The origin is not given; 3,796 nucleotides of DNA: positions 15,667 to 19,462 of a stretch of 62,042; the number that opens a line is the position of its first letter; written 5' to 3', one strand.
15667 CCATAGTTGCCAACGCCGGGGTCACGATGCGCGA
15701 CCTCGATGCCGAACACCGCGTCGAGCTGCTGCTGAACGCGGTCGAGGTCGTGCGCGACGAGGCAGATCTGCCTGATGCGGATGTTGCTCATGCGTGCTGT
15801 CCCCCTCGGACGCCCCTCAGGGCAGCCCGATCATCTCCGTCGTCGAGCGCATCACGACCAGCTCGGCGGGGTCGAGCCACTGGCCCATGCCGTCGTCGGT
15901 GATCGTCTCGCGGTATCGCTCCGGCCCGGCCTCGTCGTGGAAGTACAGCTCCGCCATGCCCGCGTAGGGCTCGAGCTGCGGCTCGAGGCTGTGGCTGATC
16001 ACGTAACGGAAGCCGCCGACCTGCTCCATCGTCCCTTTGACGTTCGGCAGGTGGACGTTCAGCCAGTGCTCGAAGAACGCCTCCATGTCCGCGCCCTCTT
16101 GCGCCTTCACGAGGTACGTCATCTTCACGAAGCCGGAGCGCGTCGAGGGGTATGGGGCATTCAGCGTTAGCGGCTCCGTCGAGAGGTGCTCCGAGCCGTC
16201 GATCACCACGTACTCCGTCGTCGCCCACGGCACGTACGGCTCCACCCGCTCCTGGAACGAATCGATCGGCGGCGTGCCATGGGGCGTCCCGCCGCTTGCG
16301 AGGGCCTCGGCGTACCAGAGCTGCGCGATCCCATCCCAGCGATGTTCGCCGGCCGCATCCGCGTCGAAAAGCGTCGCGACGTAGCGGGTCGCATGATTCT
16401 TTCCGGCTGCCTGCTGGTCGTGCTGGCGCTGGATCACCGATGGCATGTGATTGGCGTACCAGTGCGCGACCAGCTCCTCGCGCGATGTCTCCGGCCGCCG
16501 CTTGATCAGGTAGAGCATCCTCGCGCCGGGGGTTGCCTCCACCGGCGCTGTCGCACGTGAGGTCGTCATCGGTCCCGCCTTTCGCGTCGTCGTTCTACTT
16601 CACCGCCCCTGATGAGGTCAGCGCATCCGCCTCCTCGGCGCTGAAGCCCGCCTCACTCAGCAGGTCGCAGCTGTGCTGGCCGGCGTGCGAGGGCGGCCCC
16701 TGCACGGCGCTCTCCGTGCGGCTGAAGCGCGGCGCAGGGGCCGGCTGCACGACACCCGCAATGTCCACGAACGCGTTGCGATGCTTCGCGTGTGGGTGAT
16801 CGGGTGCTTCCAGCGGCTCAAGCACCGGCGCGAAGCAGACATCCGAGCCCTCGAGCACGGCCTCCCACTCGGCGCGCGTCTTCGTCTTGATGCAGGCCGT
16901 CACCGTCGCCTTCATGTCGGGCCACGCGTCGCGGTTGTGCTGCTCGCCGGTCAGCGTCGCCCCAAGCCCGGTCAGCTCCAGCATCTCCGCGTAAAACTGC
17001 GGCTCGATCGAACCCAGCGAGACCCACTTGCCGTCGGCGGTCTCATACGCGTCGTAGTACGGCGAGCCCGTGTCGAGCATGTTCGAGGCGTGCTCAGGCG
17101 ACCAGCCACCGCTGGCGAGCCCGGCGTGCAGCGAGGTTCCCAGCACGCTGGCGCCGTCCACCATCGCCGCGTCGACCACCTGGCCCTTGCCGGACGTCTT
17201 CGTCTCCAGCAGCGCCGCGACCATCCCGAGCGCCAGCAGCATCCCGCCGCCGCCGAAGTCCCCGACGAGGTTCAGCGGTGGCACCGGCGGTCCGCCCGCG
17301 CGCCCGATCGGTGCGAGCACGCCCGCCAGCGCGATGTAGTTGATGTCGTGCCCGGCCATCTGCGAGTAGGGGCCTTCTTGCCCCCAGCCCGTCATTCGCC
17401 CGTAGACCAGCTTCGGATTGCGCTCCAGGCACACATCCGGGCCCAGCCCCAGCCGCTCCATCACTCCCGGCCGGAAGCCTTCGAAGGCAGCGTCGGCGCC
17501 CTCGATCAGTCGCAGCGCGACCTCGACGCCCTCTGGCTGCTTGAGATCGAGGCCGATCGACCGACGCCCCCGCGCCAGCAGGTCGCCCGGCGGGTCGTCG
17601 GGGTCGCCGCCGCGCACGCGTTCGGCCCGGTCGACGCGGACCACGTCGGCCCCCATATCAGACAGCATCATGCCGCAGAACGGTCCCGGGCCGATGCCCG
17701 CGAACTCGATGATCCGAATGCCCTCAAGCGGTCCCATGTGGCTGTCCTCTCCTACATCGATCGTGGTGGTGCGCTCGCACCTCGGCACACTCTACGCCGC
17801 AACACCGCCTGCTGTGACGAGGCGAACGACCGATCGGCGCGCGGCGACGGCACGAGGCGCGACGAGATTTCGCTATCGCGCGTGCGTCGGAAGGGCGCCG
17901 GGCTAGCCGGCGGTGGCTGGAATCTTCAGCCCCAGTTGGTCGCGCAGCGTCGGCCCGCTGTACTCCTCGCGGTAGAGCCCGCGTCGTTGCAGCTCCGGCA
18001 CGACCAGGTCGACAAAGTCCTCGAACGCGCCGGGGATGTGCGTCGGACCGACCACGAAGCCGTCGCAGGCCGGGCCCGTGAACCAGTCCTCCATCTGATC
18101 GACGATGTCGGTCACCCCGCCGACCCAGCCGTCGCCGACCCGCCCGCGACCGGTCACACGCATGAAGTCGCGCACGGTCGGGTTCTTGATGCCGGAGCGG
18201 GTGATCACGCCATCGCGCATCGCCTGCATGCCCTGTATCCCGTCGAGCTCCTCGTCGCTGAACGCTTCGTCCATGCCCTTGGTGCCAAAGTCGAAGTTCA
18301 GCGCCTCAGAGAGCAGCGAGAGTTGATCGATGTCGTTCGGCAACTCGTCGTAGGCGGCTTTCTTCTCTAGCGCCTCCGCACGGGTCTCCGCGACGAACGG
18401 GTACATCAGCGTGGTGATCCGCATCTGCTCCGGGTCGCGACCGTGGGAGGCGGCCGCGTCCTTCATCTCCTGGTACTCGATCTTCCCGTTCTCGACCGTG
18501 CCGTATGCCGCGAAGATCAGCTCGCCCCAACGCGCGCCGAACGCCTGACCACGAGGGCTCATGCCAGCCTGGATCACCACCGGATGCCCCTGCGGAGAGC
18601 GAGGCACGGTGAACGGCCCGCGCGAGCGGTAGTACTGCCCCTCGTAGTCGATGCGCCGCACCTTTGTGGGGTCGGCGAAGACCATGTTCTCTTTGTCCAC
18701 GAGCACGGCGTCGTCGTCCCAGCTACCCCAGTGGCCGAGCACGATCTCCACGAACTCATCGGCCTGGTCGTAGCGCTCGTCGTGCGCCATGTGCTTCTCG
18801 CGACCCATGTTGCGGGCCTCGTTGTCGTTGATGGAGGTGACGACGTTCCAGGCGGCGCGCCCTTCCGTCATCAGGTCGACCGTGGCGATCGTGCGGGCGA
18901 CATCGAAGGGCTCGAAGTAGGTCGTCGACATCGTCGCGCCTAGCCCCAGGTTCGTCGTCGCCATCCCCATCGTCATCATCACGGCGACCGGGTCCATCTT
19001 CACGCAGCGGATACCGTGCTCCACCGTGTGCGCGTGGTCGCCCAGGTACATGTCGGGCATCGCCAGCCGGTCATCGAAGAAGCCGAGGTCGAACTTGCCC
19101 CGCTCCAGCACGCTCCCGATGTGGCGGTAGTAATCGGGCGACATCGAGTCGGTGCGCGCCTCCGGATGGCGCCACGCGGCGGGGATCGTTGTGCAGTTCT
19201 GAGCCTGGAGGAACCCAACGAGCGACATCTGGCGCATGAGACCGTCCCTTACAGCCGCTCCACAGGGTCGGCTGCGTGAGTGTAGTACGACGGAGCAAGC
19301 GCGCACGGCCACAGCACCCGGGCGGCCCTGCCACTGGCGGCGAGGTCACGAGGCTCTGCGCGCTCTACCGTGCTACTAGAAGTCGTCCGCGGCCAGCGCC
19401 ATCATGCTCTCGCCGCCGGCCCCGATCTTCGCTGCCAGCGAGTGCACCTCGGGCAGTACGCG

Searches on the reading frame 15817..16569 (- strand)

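Call 10: search_protein_families(library=pfam, proteins=[window:15817-16569:-], max_evalue=0.001)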
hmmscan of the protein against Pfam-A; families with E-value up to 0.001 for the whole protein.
window:15817-16569:- (250 aa): 1 family
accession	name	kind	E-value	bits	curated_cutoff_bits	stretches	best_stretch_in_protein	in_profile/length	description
PF07110.17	EthD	-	4.6e-12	47.4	22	1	158-214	2-70/96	EthD domain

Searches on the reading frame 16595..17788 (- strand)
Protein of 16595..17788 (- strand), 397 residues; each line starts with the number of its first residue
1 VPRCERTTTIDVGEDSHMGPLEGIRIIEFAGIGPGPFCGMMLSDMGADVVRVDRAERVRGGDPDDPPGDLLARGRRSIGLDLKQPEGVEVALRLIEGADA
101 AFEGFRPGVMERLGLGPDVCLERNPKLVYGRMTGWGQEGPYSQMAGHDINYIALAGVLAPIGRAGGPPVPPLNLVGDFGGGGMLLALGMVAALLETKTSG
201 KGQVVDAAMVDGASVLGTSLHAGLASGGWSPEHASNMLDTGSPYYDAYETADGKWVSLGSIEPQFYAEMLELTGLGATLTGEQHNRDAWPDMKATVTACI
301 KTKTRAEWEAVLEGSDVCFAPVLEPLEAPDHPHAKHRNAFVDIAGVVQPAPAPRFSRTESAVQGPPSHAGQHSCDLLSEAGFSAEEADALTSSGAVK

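Call 10: search_protein_families(library=pfam, proteins=[window:16595-17788:-], max_evalue=0.001)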
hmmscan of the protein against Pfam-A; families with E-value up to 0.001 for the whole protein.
window:16595-17788:- (397 aa): 1 family
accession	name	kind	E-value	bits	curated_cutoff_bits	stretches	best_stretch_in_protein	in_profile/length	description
PF02515.22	CoA_transf_3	-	3.2e-83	280.3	23.3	1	21-372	1-365/366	CoA-transferase family III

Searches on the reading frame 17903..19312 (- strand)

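Call 10: search_protein_families(library=pfam, proteins=[window:17903-19312:-], max_evalue=0.001)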
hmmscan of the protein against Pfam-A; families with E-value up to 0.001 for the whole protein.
window:17903-19312:- (469 aa): 1 family
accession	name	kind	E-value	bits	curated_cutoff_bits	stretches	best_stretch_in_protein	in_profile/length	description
PF00296.26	Bac_luciferase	-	2.7e-39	135.8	27.9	1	97-325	51-249/314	Luciferase-like monooxygenase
